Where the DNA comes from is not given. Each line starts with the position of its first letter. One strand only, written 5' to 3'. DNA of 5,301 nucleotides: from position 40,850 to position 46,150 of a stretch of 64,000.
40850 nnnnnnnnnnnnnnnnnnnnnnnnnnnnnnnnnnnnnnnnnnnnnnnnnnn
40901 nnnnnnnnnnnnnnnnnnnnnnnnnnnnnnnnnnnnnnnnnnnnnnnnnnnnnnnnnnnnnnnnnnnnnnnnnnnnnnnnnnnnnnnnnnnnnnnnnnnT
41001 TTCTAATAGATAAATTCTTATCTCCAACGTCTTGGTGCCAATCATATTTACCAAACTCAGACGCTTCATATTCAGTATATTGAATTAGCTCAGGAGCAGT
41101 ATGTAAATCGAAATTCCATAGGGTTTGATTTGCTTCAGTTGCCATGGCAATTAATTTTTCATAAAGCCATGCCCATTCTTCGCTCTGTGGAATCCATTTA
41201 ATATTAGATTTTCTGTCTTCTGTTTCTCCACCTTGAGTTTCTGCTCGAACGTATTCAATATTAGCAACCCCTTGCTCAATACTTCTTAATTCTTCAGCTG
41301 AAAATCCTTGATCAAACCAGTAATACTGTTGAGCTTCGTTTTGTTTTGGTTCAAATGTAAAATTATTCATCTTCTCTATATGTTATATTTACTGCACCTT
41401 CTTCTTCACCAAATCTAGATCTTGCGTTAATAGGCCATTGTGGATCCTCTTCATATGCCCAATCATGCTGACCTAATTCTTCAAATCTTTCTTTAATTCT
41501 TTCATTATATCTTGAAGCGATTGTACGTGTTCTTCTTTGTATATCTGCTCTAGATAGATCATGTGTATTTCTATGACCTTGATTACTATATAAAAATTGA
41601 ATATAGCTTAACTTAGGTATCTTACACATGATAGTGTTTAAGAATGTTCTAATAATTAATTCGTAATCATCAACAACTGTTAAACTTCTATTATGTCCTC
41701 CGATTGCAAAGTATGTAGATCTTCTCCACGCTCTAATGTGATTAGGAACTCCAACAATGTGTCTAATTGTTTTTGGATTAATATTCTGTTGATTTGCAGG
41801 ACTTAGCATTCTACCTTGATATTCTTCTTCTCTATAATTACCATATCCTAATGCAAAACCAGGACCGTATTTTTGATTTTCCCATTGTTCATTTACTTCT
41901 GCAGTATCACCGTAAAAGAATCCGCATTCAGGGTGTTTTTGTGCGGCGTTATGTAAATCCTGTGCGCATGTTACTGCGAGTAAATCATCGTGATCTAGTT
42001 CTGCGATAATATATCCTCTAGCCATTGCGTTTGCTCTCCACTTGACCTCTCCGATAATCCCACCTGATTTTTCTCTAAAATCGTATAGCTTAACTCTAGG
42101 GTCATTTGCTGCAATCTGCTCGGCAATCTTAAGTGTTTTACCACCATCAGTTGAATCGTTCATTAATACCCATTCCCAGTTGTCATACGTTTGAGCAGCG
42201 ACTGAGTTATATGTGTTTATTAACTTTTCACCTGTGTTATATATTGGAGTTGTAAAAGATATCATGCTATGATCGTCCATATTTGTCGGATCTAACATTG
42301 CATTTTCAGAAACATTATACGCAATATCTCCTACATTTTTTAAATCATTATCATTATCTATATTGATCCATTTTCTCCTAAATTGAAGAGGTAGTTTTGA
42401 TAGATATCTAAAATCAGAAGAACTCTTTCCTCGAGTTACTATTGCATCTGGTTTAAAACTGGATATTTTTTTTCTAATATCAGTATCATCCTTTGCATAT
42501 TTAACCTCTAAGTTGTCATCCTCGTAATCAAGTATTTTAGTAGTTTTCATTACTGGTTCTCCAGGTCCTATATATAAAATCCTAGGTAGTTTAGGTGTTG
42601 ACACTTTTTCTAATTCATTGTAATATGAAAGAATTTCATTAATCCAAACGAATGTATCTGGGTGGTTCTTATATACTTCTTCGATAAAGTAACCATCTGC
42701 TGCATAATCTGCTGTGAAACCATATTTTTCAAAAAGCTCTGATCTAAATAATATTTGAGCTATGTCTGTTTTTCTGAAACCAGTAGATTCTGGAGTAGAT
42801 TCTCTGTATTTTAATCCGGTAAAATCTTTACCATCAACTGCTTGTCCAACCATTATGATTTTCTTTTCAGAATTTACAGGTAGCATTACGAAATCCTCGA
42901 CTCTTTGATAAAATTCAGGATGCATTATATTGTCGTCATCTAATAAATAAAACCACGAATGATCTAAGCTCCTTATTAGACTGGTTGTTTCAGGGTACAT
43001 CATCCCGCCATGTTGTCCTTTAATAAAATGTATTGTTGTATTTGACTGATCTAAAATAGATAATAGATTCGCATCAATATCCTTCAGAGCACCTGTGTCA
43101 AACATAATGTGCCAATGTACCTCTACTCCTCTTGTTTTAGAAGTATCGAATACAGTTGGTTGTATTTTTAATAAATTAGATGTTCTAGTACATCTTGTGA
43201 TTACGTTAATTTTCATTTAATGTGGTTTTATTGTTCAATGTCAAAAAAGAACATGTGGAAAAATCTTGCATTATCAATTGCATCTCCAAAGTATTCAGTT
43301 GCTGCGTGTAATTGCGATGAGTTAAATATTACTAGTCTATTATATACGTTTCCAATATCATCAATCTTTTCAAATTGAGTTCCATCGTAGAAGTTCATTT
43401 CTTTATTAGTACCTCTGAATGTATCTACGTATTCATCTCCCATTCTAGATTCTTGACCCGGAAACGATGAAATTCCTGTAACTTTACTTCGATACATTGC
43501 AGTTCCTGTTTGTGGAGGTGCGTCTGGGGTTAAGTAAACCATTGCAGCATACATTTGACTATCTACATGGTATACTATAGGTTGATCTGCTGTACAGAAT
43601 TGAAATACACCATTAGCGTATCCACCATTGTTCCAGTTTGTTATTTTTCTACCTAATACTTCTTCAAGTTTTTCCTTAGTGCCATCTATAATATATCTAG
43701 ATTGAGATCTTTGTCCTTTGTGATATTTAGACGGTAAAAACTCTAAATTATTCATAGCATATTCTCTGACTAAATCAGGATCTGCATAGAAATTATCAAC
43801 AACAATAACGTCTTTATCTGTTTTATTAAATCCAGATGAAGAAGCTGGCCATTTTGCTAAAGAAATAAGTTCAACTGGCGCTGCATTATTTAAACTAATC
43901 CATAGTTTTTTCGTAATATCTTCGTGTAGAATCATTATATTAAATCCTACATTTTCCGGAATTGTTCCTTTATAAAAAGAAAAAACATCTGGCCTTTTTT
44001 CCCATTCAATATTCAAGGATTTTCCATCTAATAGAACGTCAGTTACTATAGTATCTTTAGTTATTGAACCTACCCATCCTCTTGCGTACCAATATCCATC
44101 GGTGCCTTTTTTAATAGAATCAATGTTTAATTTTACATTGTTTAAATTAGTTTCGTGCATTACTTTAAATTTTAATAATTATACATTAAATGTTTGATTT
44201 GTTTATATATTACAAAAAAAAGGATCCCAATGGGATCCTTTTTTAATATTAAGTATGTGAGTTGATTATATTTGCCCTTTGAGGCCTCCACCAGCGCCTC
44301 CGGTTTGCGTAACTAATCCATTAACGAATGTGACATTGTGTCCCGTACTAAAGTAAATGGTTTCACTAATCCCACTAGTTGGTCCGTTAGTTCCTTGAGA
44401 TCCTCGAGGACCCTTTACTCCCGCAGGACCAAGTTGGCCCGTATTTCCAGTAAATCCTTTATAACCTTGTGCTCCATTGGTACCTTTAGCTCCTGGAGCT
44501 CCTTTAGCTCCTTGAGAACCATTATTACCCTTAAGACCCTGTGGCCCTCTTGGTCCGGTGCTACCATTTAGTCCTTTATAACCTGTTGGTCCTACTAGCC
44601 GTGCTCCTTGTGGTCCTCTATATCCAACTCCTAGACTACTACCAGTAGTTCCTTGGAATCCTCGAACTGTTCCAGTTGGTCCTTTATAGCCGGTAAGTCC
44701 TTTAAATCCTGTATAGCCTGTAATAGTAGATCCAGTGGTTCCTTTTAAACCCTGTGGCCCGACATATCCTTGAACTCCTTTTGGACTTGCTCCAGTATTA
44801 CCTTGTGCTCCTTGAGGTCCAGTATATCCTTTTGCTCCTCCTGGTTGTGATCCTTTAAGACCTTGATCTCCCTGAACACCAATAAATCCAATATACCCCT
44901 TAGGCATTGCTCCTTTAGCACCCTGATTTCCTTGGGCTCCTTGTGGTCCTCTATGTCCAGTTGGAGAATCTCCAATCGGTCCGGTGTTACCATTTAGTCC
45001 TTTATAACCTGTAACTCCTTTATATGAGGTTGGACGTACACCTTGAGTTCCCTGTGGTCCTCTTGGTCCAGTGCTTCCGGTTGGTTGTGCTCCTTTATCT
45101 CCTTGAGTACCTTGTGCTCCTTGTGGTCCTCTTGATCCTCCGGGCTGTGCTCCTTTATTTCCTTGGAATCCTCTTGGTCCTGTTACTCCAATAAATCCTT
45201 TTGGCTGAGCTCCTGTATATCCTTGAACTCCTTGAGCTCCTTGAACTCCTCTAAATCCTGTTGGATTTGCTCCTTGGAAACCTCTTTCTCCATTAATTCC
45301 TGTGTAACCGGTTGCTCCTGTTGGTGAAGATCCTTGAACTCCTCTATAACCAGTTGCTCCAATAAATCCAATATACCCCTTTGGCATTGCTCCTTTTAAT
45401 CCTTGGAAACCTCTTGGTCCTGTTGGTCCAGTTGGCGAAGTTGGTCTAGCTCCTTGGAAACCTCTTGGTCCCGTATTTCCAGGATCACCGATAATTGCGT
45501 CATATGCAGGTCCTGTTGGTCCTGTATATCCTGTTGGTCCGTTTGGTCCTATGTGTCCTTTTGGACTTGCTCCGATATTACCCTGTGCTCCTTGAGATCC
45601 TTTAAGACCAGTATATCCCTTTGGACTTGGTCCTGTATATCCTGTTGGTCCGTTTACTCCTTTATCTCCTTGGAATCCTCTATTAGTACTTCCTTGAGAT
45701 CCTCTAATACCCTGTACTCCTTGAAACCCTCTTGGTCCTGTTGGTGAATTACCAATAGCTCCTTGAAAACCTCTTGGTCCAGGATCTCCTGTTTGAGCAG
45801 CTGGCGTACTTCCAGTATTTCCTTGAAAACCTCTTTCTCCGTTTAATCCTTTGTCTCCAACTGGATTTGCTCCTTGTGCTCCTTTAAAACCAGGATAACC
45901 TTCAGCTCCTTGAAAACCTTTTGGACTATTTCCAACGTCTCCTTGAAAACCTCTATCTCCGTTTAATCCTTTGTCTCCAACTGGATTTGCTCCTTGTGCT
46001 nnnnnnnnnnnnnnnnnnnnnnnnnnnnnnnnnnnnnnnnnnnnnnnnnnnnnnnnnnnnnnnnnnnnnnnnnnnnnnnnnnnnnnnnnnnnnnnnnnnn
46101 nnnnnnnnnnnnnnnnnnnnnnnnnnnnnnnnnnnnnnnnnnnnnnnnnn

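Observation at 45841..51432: Synchronised 14-triplet tandem duplications at the same rod position in all three chains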

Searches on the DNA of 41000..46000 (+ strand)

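Call 4: search_dna_similar(query=window:41000-46000:+, collection=phages, mode=near, max_rows=20)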
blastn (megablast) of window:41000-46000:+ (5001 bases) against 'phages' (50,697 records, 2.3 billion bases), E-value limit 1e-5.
No match.

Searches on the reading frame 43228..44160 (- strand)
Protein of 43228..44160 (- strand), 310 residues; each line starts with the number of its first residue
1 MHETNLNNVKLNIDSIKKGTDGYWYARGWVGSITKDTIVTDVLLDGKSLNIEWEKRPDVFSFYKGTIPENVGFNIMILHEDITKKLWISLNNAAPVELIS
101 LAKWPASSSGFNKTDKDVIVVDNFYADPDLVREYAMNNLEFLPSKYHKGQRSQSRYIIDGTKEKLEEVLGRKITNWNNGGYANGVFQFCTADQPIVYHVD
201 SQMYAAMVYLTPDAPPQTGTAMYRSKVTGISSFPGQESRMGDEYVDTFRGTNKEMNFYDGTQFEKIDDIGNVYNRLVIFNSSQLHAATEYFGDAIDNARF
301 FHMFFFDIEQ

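Call 7: search_protein_families(library=phrogs, proteins=[window:43228-44160:-], max_evalue=0.00001)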
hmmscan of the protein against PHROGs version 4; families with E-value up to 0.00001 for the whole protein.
window:43228-44160:- (310 aa): 1 family
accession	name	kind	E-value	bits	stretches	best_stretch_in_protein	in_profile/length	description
phrog_1644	-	head and packaging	8e-32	112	1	115-308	18-216/220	minor coat protein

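Call 9: find_related_loci(query=window:43228-44160:-, collection=viral_contigs, flank=10000)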
Query window:43228-44160:- (310 aa) in viral_contigs; peptide patterns used: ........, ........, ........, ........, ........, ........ (x = any residue, [..] = any of these).
64 stretches matched a pattern; 62 encode a relative of the query (tblastn E <= 1e-3); 62 distinct loci.
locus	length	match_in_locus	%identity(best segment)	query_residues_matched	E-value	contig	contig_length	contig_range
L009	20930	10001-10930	96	1-310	0e+0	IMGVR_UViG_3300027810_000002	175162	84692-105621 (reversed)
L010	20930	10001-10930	96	1-310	0e+0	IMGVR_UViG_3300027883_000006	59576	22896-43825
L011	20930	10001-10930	94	1-310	0e+0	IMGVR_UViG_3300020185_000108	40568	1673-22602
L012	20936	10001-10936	72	1-310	9e-153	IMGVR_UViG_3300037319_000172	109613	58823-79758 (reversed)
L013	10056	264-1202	72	1-310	1e-150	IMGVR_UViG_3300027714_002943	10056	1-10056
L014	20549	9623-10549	70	1-310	3e-149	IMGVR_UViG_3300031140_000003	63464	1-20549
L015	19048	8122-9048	70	1-310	3e-149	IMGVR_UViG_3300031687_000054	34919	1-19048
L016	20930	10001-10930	71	1-310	9e-146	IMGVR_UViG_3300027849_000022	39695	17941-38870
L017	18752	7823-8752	71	1-310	9e-146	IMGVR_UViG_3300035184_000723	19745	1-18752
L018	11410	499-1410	56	2-308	4e-108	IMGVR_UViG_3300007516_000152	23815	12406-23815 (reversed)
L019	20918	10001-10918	55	2-308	9e-108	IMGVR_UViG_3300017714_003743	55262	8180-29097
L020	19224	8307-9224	55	2-308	9e-108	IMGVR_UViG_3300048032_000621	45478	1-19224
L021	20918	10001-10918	55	2-308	9e-108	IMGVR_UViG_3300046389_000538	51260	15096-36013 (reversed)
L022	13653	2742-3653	55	2-308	7e-108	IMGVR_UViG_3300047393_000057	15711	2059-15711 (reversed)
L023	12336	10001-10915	57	1-309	3e-107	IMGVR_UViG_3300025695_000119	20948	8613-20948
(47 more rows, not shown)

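Call 15: find_related_loci(query=window:43228-44160:-, collection=metagenome_contigs, flank=10000)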
Query window:43228-44160:- (310 aa) in metagenome_contigs; peptide patterns used: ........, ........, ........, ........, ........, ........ (x = any residue, [..] = any of these).
142 stretches matched a pattern; 54 encode a relative of the query (tblastn E <= 1e-3); 52 distinct loci.
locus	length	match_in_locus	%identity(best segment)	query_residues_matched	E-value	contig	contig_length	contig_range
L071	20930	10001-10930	94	1-310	0e+0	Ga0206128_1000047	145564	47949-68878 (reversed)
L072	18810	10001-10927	78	1-309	3e-166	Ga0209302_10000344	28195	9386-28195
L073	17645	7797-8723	77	1-309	2e-165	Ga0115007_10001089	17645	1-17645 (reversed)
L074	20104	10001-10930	86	1-310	0e+0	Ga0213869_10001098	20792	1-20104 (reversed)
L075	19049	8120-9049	73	1-310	1e-151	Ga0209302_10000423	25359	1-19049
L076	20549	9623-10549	70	1-310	2e-149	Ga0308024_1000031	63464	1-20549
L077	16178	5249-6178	72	1-310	5e-148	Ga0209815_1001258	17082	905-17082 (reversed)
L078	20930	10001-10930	71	1-310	6e-146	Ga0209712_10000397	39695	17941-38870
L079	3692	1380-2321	67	1-310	3e-143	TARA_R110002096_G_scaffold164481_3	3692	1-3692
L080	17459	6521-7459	66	1-310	2e-138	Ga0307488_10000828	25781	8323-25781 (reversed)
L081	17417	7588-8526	66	1-310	6e-138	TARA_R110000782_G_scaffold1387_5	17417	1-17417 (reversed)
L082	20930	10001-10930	96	1-310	0e+0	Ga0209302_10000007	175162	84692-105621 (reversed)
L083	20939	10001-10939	72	1-310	2e-151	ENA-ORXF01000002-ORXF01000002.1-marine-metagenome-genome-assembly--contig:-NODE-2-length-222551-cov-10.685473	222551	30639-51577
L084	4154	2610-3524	57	1-309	4e-110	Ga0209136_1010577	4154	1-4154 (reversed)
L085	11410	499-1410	56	2-308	2e-108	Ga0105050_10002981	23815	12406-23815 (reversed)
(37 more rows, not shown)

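Call 18: search_dna_similar(query=window:43228-44160:-, collection=phages, mode=protein, max_rows=15)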
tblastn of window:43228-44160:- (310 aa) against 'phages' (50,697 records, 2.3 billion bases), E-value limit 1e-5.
Records with a match: 18; places in all: 18; records where one place covers at least 80% of the query: 1.
Best place of each record, by identity: <60% 18.
By first word of the organism name: Synechococcus 9; Marine 5; Cyanophage 2; Prochlorococcus 2.
By host as written in the record: - 7; Synechococcus sp. 3; Synechococcus sp. WH8109 3; Prochlorococcus sp. MED4 2; Synechococcus sp. WH7803 1; Synechococcus sp. WH8102 1; Synechococcus 1.
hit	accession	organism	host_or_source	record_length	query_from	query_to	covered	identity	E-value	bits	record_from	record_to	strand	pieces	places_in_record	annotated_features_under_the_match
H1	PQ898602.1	Synechococcus phage S-SCSM2R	Synechococcus sp. WH7803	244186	39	307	87%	37.5%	2e-42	161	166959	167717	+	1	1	cytochrome c-type biogenesis protein CcmH/NrfG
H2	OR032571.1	Synechococcus phage DSL-LC02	Synechococcus sp.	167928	111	309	64%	42.3%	5e-40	154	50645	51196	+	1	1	FkbM family methyltransferase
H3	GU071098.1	Synechococcus phage S-SSM7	Synechococcus sp. WH8109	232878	113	309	64%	30.1%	3e-11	70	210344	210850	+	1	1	hypothetical protein | glycosyltransferase family 11 | glycosyltransferase family 25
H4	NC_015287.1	Synechococcus phage S-SSM7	Synechococcus sp. WH8109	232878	113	309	64%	30.1%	3e-11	70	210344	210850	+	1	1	minor coat protein | glycosyltransferase | glucosyltransferase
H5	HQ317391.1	Cyanophage S-SSM6a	Synechococcus sp. WH8109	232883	113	309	64%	30.1%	3e-11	70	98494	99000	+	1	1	hypothetical protein | glycosyl transferase | glycosyltransferase family 25 protein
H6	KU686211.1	Synechococcus phage S-WAM2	Synechococcus sp.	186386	118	309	62%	30.7%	2e-21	100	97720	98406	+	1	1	hypothetical protein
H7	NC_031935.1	Synechococcus phage S-WAM2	Synechococcus sp.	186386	118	309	62%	30.7%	2e-21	100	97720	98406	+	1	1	minor coat protein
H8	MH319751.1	Marine virus AG-345-F15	single cell amplified by WGA-X; seawater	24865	117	307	62%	30.7%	1e-10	68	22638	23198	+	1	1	record has no annotation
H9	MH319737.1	Marine virus AG-345-E08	single cell amplified by WGA-X; seawater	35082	116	306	62%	29.4%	1e-14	80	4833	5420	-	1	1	record has no annotation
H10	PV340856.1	Synechococcus phage Sf-FS3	Synechococcus sp. WH8102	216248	112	309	64%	27.3%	5e-10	66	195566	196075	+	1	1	prolyl 4-hydroxylase alpha subunit Fe(2+) 2OG dioxygenase ... | alpha-1,2-fucosyltransferase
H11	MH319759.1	Marine virus AG-345-O18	single cell amplified by WGA-X; seawater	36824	116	307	62%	26.2%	2e-7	59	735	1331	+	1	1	record has no annotation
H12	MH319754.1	Marine virus AG-345-L05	single cell amplified by WGA-X; seawater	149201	117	307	62%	26.1%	7e-7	57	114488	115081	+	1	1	record has no annotation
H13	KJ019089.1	Synechococcus phage ACG-2014j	-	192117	182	308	41%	39.2%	4e-18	91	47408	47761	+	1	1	hypothetical protein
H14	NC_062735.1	Synechococcus phage ACG-2014j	-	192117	182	308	41%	39.2%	4e-18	91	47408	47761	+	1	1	minor coat protein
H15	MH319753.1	Marine virus AG-345-F15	single cell amplified by WGA-X; seawater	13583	111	306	63%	24.3%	7e-8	60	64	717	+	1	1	record has no annotation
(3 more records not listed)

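Call 19: search_protein_families(library=pfam, proteins=[window:43228-44160:-], max_evalue=0.001)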
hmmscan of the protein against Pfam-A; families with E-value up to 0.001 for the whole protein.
window:43228-44160:- (310 aa): 1 family
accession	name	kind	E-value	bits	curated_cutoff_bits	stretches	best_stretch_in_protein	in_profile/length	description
PF20043.4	DUF6445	-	1.3e-13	51.8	24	1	193-287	110-201/224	Family of unknown function (DUF6445)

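Call 56: search_protein_families(library=pfam, proteins=[L075:2491-5727:+, L016:5581-7929:+, L016:2882-5551:+, L072:2619-5510:+, L083:1054-4308:+, L014:7216-9507:+, L012:6903-9887:+, L014:4855-7200:+], max_evalue=0.001)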
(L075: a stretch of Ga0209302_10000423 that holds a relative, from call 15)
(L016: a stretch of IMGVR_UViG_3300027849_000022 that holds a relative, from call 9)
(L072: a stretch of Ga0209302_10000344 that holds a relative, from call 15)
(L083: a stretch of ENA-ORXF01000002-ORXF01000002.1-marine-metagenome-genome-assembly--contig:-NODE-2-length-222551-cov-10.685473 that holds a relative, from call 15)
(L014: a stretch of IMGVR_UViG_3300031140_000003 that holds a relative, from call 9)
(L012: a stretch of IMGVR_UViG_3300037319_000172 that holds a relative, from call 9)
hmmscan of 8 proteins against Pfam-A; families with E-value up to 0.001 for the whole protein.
L075:2491-5727:+ (1079 aa): 1 family
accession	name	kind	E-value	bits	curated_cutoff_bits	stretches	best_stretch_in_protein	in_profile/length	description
PF01391.23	Collagen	-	1.4e-92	303.8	27.2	8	33-91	1-59/60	Collagen triple helix repeat (20 copies)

L016:5581-7929:+ (783 aa): 1 family
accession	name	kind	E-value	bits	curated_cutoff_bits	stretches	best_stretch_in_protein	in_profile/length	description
PF01391.23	Collagen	-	1.4e-79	262.2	27.2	6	32-90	1-59/60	Collagen triple helix repeat (20 copies)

L016:2882-5551:+ (890 aa): 1 family
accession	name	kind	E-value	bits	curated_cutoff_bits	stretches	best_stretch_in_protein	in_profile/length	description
PF01391.23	Collagen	-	6.8e-80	263.2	27.2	8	116-174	1-59/60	Collagen triple helix repeat (20 copies)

L072:2619-5510:+ (964 aa): 1 family
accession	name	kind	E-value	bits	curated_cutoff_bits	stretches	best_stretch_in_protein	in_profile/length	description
PF01391.23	Collagen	-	3.1e-84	277.1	27.2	8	387-441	4-58/60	Collagen triple helix repeat (20 copies)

L083:1054-4308:+ (1085 aa): 1 family
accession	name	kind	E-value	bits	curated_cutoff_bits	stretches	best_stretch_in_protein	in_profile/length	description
PF01391.23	Collagen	-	7.6e-104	339.9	27.2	11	554-612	1-59/60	Collagen triple helix repeat (20 copies)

L014:7216-9507:+ (764 aa): 1 family
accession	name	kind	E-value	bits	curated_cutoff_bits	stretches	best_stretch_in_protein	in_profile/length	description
PF01391.23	Collagen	-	1.8e-43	146.6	27.2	1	35-94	1-58/60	Collagen triple helix repeat (20 copies)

L012:6903-9887:+ (995 aa): 1 family
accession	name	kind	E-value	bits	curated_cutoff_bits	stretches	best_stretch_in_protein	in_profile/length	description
PF01391.23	Collagen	-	1.2e-55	185.5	27.2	2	39-98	1-58/60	Collagen triple helix repeat (20 copies)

L014:4855-7200:+ (782 aa): 1 family
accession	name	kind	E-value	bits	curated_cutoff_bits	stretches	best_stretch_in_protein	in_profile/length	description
PF01391.23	Collagen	-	1.8e-75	249.1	27.2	9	33-91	1-59/60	Collagen triple helix repeat (20 copies)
